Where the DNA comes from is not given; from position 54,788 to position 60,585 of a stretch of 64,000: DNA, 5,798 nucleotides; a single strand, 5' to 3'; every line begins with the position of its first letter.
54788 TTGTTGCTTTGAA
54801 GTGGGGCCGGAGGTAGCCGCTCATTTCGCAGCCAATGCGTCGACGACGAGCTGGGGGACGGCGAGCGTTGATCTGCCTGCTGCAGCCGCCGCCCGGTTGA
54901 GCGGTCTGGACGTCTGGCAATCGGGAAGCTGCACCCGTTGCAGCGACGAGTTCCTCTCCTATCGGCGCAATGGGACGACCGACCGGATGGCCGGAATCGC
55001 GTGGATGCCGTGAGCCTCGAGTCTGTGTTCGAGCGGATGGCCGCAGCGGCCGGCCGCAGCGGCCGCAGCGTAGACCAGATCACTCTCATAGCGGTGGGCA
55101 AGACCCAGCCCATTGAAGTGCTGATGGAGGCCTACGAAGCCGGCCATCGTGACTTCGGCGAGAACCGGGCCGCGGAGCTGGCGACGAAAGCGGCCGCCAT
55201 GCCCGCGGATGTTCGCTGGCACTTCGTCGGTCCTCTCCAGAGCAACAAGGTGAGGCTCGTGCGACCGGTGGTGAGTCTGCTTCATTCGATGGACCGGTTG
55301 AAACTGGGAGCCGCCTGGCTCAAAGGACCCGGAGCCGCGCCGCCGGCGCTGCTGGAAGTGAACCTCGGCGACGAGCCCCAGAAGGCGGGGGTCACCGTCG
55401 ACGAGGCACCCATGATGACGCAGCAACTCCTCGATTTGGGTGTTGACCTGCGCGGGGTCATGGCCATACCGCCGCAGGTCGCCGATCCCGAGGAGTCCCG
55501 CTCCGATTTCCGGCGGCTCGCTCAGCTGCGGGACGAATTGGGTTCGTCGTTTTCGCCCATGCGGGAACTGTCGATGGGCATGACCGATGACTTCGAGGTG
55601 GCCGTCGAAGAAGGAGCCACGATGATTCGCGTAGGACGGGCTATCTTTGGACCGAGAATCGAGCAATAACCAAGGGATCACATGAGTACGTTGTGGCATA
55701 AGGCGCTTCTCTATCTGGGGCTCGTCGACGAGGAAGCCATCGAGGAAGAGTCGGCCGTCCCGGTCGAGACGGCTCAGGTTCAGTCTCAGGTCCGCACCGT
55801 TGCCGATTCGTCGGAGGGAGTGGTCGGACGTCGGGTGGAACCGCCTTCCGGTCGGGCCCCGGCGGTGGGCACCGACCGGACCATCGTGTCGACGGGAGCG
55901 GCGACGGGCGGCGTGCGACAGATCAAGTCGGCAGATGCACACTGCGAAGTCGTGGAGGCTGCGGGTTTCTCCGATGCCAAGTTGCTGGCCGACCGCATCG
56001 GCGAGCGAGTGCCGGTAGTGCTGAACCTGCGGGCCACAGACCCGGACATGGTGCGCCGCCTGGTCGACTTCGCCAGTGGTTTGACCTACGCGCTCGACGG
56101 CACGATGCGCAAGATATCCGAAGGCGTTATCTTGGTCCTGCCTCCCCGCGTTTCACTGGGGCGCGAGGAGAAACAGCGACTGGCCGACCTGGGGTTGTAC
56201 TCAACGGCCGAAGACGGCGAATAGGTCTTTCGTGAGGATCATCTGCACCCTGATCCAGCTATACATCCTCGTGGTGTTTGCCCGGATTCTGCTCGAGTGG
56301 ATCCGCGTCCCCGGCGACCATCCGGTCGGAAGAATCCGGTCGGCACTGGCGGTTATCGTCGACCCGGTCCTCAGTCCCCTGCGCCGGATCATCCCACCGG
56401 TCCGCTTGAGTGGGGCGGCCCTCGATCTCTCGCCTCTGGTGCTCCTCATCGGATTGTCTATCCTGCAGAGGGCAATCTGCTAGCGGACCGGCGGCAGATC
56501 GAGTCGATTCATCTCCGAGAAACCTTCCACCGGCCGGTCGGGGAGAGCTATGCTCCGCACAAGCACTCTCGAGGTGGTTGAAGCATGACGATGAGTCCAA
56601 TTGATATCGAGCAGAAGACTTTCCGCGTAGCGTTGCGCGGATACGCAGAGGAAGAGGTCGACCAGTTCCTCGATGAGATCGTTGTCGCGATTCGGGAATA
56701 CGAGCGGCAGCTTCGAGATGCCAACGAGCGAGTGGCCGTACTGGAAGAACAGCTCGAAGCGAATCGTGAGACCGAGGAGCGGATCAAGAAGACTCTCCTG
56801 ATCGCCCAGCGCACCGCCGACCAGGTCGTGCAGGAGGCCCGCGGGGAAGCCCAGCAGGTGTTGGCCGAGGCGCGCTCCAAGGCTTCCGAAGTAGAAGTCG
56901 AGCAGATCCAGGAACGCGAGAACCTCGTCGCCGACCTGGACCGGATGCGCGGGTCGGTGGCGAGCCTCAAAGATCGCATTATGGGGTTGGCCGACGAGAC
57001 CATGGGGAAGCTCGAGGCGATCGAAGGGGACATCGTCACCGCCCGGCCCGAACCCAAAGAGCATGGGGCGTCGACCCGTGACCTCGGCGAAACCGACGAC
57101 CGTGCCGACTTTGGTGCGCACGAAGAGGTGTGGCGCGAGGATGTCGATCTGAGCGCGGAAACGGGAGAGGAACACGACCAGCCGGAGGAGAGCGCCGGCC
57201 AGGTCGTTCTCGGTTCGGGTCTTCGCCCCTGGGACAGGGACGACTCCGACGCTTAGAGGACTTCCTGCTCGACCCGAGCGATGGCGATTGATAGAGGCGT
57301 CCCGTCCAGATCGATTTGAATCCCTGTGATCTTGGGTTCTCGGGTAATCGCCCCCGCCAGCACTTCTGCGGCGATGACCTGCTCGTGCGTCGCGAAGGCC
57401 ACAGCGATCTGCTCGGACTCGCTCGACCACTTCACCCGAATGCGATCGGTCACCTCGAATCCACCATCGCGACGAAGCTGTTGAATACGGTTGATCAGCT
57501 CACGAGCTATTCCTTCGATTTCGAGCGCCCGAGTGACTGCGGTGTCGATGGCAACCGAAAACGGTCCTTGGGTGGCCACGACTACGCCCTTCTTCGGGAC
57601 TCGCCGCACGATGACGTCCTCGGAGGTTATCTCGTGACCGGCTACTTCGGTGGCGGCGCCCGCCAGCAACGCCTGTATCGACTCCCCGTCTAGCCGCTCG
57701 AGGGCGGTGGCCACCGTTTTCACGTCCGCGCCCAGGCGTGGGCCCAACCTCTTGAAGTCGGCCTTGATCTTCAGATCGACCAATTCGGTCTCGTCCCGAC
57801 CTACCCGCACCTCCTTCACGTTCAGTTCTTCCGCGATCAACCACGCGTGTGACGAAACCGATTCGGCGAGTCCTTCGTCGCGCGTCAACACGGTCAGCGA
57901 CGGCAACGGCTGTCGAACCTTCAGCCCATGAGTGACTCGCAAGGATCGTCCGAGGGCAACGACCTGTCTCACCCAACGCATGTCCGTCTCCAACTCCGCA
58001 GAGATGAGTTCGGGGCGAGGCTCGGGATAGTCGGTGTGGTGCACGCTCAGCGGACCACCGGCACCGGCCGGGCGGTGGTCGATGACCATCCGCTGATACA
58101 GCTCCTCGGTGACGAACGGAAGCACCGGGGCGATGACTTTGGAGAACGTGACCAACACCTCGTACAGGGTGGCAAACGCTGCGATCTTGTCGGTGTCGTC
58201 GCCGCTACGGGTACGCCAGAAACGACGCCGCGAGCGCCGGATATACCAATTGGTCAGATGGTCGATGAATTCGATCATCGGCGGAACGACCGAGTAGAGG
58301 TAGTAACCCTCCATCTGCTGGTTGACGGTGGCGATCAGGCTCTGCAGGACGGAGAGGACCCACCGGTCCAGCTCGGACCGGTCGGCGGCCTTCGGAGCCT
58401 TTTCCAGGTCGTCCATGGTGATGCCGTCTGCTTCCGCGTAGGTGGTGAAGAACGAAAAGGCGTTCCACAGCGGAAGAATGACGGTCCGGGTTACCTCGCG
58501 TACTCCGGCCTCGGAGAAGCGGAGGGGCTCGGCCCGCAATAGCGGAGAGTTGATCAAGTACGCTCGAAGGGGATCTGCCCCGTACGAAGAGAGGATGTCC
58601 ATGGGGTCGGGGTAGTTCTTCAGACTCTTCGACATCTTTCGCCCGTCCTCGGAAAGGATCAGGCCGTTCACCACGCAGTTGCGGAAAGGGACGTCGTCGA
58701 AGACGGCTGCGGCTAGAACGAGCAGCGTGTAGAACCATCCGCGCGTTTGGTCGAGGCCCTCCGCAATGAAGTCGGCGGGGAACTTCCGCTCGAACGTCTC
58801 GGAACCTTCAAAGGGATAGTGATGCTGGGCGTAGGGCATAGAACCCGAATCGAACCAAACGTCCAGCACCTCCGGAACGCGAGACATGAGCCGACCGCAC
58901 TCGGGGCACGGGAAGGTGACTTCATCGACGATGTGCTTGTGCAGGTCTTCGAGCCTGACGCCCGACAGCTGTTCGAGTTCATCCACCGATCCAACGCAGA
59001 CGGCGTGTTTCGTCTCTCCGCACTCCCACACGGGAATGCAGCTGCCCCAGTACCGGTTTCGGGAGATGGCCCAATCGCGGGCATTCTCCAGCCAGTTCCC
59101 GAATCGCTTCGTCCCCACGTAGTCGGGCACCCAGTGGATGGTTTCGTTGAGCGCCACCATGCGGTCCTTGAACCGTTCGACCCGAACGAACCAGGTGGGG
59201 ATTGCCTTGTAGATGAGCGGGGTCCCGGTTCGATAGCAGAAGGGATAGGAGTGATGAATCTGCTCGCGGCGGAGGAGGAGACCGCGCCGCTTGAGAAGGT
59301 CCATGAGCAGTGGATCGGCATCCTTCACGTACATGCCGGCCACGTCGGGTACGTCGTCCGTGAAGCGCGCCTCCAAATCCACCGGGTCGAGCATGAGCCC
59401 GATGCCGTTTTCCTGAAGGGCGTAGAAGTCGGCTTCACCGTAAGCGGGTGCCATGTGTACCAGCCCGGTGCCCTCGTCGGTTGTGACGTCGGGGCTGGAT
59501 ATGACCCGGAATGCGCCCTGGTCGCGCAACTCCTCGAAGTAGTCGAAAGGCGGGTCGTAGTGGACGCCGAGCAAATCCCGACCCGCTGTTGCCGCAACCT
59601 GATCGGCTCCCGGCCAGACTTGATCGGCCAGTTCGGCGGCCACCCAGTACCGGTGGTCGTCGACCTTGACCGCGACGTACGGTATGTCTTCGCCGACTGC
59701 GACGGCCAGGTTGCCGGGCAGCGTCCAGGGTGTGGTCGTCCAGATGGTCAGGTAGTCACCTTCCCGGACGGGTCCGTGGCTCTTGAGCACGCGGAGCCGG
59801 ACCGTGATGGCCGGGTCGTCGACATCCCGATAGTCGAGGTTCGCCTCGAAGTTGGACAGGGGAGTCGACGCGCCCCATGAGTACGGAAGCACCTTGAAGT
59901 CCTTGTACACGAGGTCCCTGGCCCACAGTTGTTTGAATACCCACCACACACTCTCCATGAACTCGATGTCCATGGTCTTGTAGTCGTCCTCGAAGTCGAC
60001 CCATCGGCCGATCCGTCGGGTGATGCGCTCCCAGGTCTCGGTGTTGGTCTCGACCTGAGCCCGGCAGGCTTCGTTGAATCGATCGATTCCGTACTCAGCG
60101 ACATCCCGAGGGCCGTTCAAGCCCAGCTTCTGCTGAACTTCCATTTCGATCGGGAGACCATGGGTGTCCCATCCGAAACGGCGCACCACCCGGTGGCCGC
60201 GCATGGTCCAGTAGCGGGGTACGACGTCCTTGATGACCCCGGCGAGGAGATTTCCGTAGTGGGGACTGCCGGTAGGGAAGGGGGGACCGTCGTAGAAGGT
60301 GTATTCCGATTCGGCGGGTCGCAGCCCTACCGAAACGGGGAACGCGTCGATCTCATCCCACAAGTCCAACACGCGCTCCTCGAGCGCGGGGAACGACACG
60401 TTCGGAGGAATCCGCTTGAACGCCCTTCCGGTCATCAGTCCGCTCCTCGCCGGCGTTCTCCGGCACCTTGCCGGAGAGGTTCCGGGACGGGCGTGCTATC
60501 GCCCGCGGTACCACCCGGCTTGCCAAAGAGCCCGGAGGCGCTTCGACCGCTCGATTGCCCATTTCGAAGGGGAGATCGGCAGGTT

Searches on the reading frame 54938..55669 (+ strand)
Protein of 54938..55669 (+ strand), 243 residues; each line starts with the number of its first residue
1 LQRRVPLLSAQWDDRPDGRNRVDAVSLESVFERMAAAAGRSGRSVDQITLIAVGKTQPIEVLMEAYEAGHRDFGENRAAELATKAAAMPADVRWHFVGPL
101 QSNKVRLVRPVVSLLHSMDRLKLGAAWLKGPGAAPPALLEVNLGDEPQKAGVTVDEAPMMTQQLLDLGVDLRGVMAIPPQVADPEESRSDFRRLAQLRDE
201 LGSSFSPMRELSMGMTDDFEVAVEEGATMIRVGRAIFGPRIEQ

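Call 67: search_protein_families(library=pfam, proteins=[window:54938-55669:+], max_evalue=0.0001)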
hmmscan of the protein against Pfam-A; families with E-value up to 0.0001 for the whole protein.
window:54938-55669:+ (243 aa): 1 family
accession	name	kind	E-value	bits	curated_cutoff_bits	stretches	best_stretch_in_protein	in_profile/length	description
PF01168.26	Ala_racemase_N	-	3.6e-15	56.7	24.1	1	51-239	24-218/220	Alanine racemase, N-terminal domain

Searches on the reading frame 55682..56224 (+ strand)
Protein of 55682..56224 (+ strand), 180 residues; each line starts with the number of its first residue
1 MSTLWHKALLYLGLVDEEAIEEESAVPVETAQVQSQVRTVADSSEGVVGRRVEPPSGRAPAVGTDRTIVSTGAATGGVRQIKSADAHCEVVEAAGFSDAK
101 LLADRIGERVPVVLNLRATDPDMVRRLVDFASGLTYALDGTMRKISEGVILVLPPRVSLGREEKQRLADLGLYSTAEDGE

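Call 67: search_protein_families(library=pfam, proteins=[window:55682-56224:+], max_evalue=0.0001)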
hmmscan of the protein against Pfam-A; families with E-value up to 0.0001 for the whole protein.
window:55682-56224:+ (180 aa): 1 family
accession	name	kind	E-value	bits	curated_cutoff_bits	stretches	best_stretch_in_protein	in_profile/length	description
PF04472.17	SepF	-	2.8e-18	66.4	27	1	90-158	3-71/72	Cell division protein SepF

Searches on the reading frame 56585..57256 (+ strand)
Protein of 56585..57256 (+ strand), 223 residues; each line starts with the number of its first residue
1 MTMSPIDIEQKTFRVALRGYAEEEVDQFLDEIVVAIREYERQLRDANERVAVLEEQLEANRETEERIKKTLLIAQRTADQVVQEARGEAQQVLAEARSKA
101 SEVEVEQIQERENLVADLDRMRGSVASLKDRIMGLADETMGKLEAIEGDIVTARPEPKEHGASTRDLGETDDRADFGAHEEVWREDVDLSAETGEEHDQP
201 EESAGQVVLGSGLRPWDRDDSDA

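Call 67: search_protein_families(library=pfam, proteins=[window:56585-57256:+], max_evalue=0.0001)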
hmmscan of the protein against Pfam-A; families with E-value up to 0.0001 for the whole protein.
window:56585-57256:+ (223 aa): 1 family
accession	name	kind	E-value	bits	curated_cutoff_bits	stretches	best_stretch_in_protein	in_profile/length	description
PF05103.18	DivIVA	-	6.7e-26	91.2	28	1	4-131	2-129/131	DivIVA protein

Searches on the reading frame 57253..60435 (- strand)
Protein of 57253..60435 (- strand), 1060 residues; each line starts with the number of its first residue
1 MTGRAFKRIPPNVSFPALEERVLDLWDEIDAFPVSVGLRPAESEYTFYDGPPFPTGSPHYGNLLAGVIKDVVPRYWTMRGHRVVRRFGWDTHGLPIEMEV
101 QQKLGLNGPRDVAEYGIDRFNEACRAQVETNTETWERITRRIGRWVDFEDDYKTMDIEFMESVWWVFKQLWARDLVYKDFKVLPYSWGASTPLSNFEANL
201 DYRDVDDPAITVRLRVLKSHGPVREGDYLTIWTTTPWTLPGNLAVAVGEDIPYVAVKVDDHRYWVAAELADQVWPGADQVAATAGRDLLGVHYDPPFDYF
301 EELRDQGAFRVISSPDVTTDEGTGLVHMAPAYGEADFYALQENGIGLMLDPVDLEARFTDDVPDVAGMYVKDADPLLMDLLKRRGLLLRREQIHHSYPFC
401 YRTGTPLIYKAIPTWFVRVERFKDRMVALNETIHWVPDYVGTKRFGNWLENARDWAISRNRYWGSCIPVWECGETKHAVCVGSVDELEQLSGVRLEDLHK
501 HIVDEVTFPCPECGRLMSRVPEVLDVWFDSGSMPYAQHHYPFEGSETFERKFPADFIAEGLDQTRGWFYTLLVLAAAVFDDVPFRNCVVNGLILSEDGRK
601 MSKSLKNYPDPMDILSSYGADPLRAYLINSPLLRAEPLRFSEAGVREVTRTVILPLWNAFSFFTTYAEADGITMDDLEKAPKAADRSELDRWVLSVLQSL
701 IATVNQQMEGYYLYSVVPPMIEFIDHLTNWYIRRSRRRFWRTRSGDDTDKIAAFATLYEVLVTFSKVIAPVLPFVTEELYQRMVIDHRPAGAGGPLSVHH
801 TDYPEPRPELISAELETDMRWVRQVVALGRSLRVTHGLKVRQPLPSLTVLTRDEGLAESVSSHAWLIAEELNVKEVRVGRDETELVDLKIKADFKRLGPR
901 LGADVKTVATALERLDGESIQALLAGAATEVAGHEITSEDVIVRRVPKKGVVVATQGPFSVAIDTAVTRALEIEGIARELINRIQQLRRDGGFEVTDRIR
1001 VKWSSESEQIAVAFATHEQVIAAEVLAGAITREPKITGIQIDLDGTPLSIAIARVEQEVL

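Call 67: search_protein_families(library=pfam, proteins=[window:57253-60435:-], max_evalue=0.0001)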
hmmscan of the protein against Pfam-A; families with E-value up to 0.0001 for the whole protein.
window:57253-60435:- (1060 aa): 4 families
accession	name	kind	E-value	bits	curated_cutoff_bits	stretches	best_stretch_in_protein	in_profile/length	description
PF00133.28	tRNA-synt_1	-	4e-138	461.1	22.7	1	22-636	2-411/414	tRNA synthetases class I (I, L, M and V)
PF19302.4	DUF5915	-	2.6e-49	167.9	27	1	866-1054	3-194/195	Domain of unknown function (DUF5915)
PF08264.19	Anticodon_1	-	9e-31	107.2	25.1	1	690-845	1-145/148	Anticodon-binding domain of tRNA ligase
PF09334.17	tRNA-synt_1g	-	5.3e-14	52.2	20.1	1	52-103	8-59/391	tRNA synthetases class I (M)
